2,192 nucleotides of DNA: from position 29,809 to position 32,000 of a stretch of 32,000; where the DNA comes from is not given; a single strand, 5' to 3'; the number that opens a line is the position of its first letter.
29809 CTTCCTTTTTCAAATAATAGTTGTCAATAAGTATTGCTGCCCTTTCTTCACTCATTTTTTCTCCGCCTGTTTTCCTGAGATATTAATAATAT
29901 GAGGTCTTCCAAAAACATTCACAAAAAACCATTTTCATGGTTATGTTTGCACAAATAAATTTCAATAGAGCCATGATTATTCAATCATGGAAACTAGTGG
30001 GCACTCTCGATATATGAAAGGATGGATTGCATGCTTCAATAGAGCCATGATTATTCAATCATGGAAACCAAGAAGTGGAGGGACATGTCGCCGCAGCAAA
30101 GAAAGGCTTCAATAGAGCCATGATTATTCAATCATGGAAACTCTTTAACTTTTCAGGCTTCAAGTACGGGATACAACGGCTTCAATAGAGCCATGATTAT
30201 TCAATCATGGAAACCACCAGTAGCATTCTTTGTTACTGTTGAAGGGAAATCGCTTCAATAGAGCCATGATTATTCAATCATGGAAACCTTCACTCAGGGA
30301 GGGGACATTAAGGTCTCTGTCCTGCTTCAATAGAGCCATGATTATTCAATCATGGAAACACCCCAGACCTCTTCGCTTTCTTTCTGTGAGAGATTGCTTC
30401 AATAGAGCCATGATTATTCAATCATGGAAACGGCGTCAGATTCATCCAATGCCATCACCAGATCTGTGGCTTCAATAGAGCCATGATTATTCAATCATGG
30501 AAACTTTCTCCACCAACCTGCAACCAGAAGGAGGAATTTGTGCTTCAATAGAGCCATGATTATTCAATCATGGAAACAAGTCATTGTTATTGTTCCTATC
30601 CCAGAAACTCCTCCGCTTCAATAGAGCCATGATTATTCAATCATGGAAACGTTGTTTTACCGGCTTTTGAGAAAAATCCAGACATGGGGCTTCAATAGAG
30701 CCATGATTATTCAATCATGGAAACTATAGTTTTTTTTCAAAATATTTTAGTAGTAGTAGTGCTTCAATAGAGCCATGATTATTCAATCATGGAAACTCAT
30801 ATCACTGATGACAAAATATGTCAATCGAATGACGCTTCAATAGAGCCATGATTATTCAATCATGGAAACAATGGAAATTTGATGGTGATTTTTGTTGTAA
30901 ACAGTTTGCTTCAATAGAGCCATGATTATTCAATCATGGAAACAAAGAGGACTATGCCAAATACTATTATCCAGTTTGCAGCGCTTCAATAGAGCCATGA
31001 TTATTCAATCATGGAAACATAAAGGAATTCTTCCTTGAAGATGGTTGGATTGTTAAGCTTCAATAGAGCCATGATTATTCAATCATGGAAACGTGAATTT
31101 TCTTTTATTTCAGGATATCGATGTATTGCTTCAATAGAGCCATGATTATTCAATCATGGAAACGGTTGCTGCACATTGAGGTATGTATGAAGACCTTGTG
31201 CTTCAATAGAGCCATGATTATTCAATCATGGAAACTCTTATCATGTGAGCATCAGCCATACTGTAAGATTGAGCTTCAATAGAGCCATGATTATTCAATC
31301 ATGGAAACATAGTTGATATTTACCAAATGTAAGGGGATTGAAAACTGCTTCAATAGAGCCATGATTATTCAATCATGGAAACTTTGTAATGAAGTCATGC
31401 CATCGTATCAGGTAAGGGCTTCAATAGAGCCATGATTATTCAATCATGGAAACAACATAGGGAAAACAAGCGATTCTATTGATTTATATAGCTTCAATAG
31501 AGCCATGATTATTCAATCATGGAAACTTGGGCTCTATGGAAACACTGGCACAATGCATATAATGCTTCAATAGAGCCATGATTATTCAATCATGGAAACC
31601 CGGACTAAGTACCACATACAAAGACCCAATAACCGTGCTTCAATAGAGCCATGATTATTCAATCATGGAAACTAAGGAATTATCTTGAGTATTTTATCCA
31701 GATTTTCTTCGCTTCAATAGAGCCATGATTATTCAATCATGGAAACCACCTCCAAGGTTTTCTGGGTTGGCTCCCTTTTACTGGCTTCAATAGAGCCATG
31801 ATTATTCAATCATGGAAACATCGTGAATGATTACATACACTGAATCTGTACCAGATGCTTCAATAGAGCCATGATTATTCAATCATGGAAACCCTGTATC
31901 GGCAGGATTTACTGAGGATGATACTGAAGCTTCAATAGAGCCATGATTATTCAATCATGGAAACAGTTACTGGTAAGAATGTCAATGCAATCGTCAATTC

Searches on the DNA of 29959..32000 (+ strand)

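Call 91: search_dna_similar(query=window:29959-32000:+, collection=phages, mode=distant, max_evalue=0.1, max_rows=10)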
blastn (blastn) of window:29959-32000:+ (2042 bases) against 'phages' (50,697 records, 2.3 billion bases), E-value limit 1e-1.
No match.

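Call 92: search_dna_similar(query=window:29959-32000:+, collection=plasmids, mode=distant, max_evalue=0.1, max_rows=10)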
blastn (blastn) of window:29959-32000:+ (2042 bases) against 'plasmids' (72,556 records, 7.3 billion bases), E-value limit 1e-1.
Records with a match: 1; places in all: 1; records where one place covers at least 80% of the query: 0.
Best place of each record, by identity: 90-95% 1.
By first word of the organism name: Pantoea 1.
By predicted mobility (MOB-suite, as given by PLSDB): non-mobilizable 1.
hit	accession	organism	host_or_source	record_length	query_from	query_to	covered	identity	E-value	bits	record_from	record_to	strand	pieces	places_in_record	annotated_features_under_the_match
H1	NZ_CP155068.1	Pantoea sp. BRR-3P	single cell,Elaeagnus umbellata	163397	1727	1757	2%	93.5%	5e-2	48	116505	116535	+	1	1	hypothetical protein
